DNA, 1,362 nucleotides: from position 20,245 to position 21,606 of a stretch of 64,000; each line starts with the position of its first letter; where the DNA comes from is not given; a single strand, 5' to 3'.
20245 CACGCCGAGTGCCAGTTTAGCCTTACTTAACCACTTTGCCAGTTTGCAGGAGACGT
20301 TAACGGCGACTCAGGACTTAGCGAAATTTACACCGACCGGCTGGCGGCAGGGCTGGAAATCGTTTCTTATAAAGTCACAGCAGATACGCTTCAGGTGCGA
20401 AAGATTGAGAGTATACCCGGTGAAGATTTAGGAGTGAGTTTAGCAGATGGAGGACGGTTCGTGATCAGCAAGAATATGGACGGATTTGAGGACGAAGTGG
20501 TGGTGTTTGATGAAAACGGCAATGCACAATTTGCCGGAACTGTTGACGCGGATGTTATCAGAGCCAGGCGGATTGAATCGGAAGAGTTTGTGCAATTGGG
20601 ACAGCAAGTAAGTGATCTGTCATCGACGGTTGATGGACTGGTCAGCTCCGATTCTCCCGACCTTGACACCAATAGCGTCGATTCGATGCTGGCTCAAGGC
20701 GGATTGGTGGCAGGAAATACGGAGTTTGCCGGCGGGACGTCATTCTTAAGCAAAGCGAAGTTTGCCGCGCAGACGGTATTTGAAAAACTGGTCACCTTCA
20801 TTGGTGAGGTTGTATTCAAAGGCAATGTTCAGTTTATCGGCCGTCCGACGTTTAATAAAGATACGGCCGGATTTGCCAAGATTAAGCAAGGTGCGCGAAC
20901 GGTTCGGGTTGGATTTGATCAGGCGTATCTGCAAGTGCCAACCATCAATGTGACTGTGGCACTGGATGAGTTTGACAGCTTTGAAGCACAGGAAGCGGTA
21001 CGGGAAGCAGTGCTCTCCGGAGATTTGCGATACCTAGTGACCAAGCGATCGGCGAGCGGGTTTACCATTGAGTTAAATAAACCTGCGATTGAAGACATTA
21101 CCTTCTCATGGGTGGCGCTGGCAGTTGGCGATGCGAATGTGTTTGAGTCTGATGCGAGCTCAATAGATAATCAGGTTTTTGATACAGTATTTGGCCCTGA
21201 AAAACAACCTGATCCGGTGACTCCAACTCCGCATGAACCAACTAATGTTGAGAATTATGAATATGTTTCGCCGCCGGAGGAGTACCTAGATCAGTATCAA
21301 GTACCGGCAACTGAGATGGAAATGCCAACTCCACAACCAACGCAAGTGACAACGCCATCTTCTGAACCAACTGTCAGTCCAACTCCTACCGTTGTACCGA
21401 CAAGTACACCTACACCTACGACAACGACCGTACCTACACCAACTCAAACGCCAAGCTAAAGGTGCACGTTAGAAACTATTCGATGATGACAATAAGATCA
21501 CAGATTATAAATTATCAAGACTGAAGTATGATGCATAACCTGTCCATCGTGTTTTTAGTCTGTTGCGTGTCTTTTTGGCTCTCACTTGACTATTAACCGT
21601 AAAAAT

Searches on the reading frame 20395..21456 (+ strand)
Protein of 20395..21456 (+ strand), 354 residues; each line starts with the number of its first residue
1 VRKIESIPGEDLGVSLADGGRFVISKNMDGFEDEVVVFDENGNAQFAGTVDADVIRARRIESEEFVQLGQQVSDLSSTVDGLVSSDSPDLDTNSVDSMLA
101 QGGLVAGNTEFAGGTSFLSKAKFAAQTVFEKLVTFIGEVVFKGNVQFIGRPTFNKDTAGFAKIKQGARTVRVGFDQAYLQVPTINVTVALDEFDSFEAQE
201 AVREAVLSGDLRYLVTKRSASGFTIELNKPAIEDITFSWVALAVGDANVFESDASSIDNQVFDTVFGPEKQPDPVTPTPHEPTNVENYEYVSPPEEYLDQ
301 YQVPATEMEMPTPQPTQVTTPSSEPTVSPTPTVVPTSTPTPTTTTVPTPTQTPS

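Call 9: search_protein_families(library=pfam, proteins=[window:20395-21456:+], max_evalue=0.001)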
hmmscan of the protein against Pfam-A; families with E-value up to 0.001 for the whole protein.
window:20395-21456:+ (354 aa): 0 families

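Call 66: search_protein_families(library=pfam, proteins=[window:20395-21456:+], max_evalue=1)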
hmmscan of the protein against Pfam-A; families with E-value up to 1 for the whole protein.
window:20395-21456:+ (354 aa): 1 family
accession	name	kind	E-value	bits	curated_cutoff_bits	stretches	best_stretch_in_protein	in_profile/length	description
PF09458.16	H_lectin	-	0.093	13.3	24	1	170-241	2-66/67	H-type lectin domain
